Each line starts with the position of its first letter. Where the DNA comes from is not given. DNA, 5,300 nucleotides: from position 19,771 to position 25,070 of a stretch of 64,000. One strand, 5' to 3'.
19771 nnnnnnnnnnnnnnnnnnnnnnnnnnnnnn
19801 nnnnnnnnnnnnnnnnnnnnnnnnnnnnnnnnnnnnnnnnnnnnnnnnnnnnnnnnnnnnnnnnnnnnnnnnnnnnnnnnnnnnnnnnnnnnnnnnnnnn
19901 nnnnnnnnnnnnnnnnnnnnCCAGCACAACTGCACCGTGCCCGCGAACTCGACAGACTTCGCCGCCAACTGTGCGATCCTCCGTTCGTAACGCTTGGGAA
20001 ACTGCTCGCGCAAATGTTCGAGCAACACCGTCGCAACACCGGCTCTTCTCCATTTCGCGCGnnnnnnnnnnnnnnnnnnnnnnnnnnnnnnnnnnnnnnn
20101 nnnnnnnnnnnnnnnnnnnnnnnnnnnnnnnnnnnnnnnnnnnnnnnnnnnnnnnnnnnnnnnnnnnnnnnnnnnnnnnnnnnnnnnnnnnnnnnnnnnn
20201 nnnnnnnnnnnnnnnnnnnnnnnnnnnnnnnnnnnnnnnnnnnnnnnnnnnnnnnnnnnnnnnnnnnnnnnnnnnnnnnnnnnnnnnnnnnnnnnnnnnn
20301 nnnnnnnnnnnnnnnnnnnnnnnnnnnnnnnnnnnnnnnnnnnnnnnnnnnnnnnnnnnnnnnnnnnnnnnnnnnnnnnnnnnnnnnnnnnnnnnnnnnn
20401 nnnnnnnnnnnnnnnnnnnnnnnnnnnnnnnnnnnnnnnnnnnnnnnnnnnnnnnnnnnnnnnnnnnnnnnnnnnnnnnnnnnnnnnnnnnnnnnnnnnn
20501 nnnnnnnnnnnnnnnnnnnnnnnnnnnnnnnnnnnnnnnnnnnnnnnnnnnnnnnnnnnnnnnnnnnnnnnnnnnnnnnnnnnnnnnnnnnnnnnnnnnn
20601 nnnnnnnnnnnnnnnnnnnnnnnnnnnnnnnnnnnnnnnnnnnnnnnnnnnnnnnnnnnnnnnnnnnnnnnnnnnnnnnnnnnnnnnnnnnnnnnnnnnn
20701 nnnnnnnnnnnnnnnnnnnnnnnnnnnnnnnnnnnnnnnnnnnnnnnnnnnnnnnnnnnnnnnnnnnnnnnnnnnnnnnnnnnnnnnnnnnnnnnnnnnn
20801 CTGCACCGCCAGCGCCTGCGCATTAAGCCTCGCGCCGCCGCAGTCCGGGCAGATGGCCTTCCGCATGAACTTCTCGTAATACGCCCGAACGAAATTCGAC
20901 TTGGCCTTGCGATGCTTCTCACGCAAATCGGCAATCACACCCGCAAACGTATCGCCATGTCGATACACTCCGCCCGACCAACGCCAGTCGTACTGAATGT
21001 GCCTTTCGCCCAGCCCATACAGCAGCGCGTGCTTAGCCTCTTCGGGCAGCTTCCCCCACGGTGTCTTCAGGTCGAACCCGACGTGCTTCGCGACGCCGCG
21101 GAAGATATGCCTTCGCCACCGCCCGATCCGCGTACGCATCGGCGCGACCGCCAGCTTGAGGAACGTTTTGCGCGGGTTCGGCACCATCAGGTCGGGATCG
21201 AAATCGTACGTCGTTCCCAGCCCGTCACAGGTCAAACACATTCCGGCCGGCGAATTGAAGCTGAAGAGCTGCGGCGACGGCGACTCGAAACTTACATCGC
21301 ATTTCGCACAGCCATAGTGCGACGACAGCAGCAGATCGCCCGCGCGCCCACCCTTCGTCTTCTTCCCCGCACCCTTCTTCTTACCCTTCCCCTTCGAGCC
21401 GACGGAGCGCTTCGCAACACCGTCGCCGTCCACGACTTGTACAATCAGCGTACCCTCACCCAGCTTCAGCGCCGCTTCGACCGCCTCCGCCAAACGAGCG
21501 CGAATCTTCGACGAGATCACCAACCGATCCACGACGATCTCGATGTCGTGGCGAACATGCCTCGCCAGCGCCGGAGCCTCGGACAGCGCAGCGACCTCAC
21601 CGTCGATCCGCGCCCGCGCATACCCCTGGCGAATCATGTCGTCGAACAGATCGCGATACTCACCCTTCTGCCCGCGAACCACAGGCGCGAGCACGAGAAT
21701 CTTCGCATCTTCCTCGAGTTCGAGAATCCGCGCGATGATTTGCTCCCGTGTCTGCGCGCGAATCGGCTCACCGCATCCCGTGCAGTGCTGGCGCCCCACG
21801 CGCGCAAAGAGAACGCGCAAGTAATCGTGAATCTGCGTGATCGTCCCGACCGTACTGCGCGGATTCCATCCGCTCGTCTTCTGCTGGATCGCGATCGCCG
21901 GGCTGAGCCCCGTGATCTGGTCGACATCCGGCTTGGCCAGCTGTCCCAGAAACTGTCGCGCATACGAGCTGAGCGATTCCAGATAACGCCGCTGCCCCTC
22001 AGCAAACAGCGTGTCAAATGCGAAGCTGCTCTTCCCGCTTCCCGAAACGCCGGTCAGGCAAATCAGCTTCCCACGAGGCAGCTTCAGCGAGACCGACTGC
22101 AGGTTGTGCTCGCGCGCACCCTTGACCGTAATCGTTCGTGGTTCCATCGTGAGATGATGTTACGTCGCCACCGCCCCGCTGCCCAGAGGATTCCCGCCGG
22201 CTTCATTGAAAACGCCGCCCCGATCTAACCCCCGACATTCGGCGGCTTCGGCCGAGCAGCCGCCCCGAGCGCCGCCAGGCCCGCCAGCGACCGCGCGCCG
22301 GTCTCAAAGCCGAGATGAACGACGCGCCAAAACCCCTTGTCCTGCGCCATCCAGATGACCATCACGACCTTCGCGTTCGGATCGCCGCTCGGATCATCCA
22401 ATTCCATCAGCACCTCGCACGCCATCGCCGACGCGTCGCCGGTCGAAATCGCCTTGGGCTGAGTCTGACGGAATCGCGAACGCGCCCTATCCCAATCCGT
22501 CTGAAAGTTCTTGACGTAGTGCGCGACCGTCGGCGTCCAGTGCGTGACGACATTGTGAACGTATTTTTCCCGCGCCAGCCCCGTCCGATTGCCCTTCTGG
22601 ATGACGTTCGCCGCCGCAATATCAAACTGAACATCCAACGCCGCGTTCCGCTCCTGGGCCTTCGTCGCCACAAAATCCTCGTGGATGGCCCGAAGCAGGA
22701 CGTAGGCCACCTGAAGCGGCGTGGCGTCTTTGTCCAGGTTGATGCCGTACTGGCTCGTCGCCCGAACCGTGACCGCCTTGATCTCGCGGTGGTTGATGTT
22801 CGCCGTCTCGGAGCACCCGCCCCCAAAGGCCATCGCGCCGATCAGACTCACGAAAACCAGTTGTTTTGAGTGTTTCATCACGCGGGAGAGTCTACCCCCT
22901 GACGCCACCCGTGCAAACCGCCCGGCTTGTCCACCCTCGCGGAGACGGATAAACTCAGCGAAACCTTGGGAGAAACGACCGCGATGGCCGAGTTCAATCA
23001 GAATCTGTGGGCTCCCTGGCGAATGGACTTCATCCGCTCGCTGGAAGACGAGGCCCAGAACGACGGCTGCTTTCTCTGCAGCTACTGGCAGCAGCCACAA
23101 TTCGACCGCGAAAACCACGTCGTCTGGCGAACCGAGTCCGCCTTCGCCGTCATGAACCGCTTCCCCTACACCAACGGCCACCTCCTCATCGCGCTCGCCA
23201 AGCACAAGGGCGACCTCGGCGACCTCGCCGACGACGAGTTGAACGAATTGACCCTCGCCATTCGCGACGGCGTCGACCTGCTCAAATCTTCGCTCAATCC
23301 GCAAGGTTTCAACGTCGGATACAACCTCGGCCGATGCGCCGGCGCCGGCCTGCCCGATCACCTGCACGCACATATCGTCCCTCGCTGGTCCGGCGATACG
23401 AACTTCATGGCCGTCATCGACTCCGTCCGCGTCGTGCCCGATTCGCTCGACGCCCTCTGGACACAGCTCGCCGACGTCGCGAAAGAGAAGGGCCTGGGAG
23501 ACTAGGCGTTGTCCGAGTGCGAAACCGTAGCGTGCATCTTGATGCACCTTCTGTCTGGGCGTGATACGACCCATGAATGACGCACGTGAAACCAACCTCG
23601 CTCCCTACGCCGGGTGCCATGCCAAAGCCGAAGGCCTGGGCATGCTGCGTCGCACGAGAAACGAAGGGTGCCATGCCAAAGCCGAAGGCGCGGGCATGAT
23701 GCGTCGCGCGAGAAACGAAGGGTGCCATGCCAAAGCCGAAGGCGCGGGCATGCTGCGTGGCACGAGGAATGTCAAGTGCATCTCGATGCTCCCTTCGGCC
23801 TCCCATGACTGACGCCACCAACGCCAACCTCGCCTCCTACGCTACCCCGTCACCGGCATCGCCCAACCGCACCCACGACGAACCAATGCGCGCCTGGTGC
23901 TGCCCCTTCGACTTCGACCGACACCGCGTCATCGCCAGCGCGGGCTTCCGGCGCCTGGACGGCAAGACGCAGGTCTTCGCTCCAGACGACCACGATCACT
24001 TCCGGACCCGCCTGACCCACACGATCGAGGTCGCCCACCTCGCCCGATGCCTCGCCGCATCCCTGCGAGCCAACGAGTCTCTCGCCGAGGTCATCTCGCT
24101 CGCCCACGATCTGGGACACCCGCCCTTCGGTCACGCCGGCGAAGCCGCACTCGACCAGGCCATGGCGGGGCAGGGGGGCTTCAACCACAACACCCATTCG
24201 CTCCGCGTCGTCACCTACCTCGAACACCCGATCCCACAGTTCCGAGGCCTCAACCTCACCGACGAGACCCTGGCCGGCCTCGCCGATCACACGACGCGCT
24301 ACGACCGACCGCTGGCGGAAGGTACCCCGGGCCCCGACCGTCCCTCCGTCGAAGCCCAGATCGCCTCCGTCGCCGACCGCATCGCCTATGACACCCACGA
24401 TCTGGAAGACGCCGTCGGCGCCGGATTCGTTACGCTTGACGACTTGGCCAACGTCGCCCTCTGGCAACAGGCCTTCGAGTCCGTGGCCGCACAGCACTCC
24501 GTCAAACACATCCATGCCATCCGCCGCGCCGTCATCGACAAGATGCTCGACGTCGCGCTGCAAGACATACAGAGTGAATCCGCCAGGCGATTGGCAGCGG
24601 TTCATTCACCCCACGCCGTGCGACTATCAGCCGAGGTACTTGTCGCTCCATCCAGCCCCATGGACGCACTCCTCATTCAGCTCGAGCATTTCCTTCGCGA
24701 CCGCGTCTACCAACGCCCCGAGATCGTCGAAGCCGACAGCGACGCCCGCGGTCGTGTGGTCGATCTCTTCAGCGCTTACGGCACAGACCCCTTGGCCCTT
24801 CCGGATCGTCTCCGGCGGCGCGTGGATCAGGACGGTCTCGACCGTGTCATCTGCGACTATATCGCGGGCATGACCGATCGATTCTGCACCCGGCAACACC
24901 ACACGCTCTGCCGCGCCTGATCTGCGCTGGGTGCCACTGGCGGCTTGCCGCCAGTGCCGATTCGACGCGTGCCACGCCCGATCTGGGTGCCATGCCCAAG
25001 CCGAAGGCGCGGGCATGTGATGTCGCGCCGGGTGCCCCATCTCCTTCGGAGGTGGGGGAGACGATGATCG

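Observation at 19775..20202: Perfect 17-bp inverted repeat spanning two start codons, with competing hairpins around the UvrA-like start (RNA switch, invertible segment or MITE-like scar?)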

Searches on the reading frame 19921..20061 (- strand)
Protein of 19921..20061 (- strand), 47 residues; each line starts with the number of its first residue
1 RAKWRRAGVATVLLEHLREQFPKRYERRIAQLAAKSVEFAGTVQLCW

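Call 45: search_protein_representatives(protein=window:19921-20061:-)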
Query: 47 residues. Proteins with E-value up to 0.001 (for the whole library): 5; up to 1e-10: 1; up to 1e-30: 0. The best 5 are listed.
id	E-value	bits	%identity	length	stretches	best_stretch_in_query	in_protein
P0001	5.6e-23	94.2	100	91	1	1-47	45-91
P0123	8.2e-08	47.5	62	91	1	6-47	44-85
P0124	8.3e-05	38.2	56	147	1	5-47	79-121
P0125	1.5e-04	37.5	55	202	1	6-47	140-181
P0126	3.0e-04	36.5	47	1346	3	3-25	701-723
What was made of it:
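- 19921..20049 (-): 3' fragment of a DUF6869-like gene (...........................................), fused in frame to copy A. Exhaustive phmmer: P0123 E 8e-8 (62% identity), P0124, P0125 (call 45).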

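Call 47: find_encoding_contigs(protein=P0125, flank=8000, max_places=3)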
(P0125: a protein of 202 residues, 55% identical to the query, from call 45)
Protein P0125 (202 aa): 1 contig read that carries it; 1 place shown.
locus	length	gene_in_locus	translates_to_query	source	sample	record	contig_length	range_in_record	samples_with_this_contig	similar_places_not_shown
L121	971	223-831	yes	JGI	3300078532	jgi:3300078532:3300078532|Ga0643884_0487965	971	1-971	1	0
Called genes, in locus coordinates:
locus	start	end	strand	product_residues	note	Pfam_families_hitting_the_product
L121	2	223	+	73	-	?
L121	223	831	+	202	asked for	PF21746:DUF6869 (weak)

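Call 48: find_encoding_contigs(protein=P0123, flank=8000, max_places=3)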
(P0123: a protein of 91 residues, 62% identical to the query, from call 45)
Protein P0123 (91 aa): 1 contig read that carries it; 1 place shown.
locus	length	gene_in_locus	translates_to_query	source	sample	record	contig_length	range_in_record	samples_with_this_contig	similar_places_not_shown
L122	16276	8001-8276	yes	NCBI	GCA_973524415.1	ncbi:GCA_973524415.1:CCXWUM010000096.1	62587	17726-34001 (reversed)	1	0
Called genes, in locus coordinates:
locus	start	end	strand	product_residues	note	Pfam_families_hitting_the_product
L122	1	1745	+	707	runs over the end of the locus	PF07602:DUF1565 (faint), PF13229:Beta_helix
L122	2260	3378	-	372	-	PF01966:HD, PF13286:HD_assoc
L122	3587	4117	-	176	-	PF01230:HIT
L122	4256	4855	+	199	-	-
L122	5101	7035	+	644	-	PF00005:ABC_tran (faint), PF17760:UvrA_inter, PF17755:UvrA_DNA-bind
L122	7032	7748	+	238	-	-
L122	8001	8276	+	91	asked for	-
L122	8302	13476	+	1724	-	PF02463:SMC_N (faint), PF03193:RsgA_GTPase (faint), PF13191:AAA_16 (faint), PF13304:AAA_21 (faint), PF13401:AAA_22 (faint), PF00005:ABC_tran (weak), PF17760:UvrA_inter, PF17755:UvrA_DNA-bind, +4 more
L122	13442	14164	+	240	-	-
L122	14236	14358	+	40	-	-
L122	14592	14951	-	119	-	PF07237:DUF1428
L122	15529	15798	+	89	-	-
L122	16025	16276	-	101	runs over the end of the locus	-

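Call 49: find_encoding_contigs(protein=P0124, flank=8000, max_places=3)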
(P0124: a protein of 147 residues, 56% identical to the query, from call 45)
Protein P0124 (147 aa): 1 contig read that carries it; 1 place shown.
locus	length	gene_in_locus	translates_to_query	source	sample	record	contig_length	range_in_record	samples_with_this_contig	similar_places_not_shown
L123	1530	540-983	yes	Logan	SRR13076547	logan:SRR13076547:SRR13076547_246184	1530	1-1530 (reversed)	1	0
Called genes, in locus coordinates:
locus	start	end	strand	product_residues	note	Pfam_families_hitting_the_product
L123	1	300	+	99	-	?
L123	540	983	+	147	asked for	PF21746:DUF6869 (weak)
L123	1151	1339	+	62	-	-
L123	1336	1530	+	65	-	?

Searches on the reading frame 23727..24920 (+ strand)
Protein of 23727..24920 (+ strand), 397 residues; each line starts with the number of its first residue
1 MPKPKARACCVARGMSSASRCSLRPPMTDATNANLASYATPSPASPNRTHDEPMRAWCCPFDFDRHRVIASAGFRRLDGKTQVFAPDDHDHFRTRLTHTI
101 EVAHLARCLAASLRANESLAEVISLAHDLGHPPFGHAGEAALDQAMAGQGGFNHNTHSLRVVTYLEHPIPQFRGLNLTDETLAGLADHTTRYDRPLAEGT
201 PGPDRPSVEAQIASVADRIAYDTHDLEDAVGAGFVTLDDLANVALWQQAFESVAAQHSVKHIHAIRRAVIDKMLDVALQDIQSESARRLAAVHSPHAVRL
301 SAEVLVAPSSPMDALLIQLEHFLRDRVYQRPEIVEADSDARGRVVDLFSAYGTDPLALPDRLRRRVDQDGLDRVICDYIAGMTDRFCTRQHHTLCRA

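Call 54: search_protein_families(library=pfam, proteins=[window:23727-24920:+], max_evalue=0.001)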
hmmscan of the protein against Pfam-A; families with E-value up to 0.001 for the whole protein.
window:23727-24920:+ (397 aa): 2 families
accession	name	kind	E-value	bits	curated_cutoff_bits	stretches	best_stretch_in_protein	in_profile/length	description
PF13286.11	HD_assoc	-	1.5e-21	77.2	22.2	1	309-392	4-90/91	Phosphohydrolase-associated domain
PF01966.28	HD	-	1.9e-15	57.6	22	1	95-221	1-115/116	HD domain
